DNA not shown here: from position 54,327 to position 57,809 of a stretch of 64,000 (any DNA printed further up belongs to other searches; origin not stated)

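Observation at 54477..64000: DUF1156 methylase operon extended by a PHP-SMC-like ATPase, an AlbA_2/HATPase_c_4 protein and a DUF499 (BrxC/PglY-like) ATPase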

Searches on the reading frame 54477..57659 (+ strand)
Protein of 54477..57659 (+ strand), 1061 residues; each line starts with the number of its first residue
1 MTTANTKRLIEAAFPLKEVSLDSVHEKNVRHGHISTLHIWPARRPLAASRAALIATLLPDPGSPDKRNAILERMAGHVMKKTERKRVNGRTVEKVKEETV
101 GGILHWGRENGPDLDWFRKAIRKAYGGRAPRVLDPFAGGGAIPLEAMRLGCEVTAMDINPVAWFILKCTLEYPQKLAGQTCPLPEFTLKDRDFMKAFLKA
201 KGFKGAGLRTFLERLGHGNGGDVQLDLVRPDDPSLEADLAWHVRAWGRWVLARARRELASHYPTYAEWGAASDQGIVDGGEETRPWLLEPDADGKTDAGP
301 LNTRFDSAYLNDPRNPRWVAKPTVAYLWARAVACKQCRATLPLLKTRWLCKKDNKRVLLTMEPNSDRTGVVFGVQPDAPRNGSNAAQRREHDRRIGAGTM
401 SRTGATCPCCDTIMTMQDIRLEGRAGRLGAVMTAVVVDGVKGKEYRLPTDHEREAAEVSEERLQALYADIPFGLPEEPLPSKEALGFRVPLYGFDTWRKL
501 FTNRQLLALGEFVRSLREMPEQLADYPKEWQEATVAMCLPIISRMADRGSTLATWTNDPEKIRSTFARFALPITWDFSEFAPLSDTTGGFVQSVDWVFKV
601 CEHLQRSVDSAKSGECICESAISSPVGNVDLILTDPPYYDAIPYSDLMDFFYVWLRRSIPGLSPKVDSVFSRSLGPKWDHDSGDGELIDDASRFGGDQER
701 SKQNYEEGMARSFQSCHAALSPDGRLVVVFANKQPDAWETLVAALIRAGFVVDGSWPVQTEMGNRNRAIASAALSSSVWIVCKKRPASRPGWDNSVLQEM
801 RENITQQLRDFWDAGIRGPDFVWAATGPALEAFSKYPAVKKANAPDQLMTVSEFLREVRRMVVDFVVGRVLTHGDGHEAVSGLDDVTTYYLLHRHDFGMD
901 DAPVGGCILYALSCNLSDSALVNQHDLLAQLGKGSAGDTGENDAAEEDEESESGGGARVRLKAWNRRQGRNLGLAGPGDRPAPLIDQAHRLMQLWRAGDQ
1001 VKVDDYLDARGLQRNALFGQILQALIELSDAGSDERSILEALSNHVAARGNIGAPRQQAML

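Call 5: search_protein_families(library=padloc, proteins=[window:54477-57659:+])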
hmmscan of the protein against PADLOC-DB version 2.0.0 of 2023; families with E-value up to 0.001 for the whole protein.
window:54477-57659:+ (1061 aa): 15 families
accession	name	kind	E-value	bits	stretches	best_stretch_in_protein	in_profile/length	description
PDLC00661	HmaB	-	7.6e-118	392.8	2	324-866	269-809/973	DNA-adenine methylase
PDLC00660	HmaB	-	1.8e-112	375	2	323-863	267-806/967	DNA-adenine methylase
PDLC03233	MTase_II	-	1.5e-52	177.1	2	320-804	208-663/731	Type II methyltransferase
PDLC02189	DUF1156_MTase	-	9.2e-37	124.7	3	493-810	438-704/944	-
PDLC03352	MTase_II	-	2e-34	116.6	2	449-840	368-798/1023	Type II methyltransferase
PDLC03314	MTase_II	-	6.6e-20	68.8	2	121-165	156-200/944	Type II methyltransferase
PDLC02541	PglX|PglXI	-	2.2e-10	37.3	1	698-754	536-592/919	PglXI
PDLC04134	mad2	-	4.6e-10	36.9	2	120-163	282-326/492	mads_2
PDLC03367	MTase_II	-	2.6e-08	30.7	0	132-173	45-86/633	Type II methyltransferase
PDLC03319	MTase_II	-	2.5e-06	24.6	0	120-171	15-66/503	Type II methyltransferase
PDLC03353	MTase_II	-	1.7e-05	22.5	0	627-762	26-113/260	Type II methyltransferase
PDLC03346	MTase_II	-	0.00011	18.1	0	698-784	650-736/1068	Type II methyltransferase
PDLC03224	MTase_II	-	0.00014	18.9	1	129-168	94-133/481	Type II methyltransferase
PDLC03322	MTase_II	-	0.00019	18.4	0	128-167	64-103/446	Type II methyltransferase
PDLC03312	MTase_II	-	0.0002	17.1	0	396-515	321-430/1344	Type II methyltransferase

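Call 6: search_protein_families(library=pfam, proteins=[window:54477-57659:+])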
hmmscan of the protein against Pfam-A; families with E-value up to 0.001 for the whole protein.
window:54477-57659:+ (1061 aa): 3 families
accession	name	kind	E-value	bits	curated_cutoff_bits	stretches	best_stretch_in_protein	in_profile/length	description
PF06634.17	DUF1156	-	5.8e-19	68.4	24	1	13-85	1-68/73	Protein of unknown function (DUF1156)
PF01555.25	N6_N4_Mtase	-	8.2e-05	23.1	26.7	0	629-735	1-58/221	DNA methylase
PF02086.21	MethyltransfD12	-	0.00081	19.6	22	0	114-176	9-69/253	D12 class N6 adenine-specific DNA methyltransferase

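Call 36: search_protein_families(library=ncbifam, proteins=[window:54477-57659:+], max_evalue=0.001)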
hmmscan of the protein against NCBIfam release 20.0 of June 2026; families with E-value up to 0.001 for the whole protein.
window:54477-57659:+ (1061 aa): 1 family
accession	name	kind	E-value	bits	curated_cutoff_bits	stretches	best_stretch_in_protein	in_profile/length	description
NF042963.1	DUF1156_antiphage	equivalog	9.4e-50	169.6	1000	3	493-811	459-732/960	anti-phage-associated DUF1156 domain-containing protein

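Call 52: find_homologous_proteins(query=window:54477-57659:+, max_evalue=1e-20)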
Query window:54477-57659:+ (1061 aa): 7976 proteins with E <= 1e-20 among 8000 candidates; the best 120 are listed.
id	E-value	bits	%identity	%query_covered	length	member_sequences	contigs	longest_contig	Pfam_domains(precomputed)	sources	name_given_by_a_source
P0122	0.0e+0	2480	100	100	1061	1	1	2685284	PF06634.18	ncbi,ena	-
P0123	0.0e+0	2027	83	100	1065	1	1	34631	PF06634.18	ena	-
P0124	0.0e+0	2018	82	99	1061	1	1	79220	PF06634.18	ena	-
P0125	0.0e+0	2017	82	99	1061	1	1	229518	PF06634.18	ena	-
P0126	0.0e+0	2015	81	100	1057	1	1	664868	PF06634.18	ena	-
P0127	0.0e+0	2005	82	99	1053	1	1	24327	PF06634.18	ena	-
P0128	0.0e+0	1994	81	100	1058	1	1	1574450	PF06634.18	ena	-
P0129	0.0e+0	1992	81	100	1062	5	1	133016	PF06634.18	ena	-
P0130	0.0e+0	1988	81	100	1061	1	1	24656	PF06634.18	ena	-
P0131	0.0e+0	1987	81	100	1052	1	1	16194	PF06634.18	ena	-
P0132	0.0e+0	1986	81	100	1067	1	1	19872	PF06634.18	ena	-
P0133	0.0e+0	1983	80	99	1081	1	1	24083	PF06634.18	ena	-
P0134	0.0e+0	1972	81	100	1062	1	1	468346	PF06634.18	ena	-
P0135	0.0e+0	1971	81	99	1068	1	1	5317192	PF06634.18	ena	-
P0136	0.0e+0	1969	81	99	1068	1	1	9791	PF06634.18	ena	-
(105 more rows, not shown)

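Call 53: find_encoding_contigs(protein=P0125, flank=10000, max_places=2)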
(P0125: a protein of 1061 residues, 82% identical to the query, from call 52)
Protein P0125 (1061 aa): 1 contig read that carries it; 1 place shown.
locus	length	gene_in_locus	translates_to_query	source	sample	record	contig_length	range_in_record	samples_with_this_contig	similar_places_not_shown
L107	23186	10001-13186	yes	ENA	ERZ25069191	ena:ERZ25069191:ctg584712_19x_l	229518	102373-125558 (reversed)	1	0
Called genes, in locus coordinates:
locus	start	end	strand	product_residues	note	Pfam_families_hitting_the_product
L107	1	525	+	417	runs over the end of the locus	PF01547:SBP_bac_1, PF13416:SBP_bac_8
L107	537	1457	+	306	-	PF00528:BPD_transp_1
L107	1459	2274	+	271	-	PF00528:BPD_transp_1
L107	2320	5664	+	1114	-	PF00176:SNF2-rel_dom, PF00270:DEAD (weak), PF04851:ResIII, PF00271:Helicase_C, PF13020:NOV_C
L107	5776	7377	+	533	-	PF13191:AAA_16 (weak), PF14516:AAA_35 (weak), PF13401:AAA_22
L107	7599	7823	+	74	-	PF02604:PhdYeFM_antitox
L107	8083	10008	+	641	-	PF00580:UvrD-helicase, PF13245:AAA_19, PF01443:Viral_helicase1 (faint), PF13361:UvrD_C, PF13538:UvrD_C_2 (faint)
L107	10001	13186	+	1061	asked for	PF06634:DUF1156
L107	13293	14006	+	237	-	-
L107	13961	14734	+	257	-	-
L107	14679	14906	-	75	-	-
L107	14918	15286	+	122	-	-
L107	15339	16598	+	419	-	PF13175:AAA_15 (faint), PF13304:AAA_21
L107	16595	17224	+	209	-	-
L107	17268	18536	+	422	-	PF02463:SMC_N, PF13175:AAA_15, PF13476:AAA_23 (weak), PF13304:AAA_21, PF13175:AAA_15 (weak), PF13304:AAA_21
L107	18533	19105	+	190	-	-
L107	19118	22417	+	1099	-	PF04465:DUF499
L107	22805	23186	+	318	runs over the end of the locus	-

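Call 54: find_encoding_contigs(protein=P0126, flank=10000, max_places=2)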
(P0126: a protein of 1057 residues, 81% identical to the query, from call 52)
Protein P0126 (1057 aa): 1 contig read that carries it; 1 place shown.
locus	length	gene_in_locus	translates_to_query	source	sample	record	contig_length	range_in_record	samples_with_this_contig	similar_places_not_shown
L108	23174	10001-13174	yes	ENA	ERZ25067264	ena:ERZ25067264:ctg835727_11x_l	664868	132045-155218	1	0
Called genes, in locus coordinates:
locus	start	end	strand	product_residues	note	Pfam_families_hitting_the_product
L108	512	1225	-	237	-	-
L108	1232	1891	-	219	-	PF13274:SocA_Panacea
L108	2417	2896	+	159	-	-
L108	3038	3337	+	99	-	PF01548:DEDD_Tnp_IS110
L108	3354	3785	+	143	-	PF02371:Transposase_20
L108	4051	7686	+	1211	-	PF01381:HTH_3, PF13560:HTH_31 (faint), PF00176:SNF2-rel_dom, PF00270:DEAD (weak), PF04851:ResIII, PF00271:Helicase_C, PF13020:NOV_C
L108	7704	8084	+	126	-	-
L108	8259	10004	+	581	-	PF13304:AAA_21, PF13175:AAA_15, PF20469:OLD-like_TOPRIM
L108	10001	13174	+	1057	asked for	PF06634:DUF1156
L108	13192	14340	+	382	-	-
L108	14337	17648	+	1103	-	PF04465:DUF499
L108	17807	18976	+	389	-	PF00145:DNA_methylase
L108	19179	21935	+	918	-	PF19191:HEF_HK, PF02518:HATPase_c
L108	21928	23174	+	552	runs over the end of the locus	PF19192:Response_reg_2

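Call 55: find_encoding_contigs(protein=P0124, flank=10000, max_places=2)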
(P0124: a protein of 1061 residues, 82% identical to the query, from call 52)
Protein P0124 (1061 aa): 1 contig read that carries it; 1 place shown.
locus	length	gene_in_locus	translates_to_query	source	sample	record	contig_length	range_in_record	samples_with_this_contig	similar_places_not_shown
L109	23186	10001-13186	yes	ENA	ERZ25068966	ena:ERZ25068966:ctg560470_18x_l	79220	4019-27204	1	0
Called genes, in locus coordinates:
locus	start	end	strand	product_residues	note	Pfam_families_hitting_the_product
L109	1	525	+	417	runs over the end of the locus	PF01547:SBP_bac_1, PF13416:SBP_bac_8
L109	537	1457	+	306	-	PF00528:BPD_transp_1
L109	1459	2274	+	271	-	PF00528:BPD_transp_1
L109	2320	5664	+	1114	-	PF00176:SNF2-rel_dom, PF00270:DEAD (weak), PF04851:ResIII, PF00271:Helicase_C, PF13020:NOV_C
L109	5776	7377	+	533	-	PF13191:AAA_16 (weak), PF14516:AAA_35 (weak), PF13401:AAA_22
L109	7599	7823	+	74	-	PF02604:PhdYeFM_antitox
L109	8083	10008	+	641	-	PF00580:UvrD-helicase, PF13245:AAA_19, PF01443:Viral_helicase1 (faint), PF13361:UvrD_C, PF13538:UvrD_C_2 (faint)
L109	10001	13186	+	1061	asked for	PF06634:DUF1156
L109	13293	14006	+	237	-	-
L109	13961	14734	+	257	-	-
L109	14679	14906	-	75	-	-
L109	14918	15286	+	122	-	-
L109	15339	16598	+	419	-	PF13175:AAA_15 (faint), PF13304:AAA_21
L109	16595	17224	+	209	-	-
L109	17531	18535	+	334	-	PF13304:AAA_21, PF13175:AAA_15 (weak)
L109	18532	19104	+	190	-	-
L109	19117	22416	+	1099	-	PF04465:DUF499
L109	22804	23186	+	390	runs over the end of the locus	-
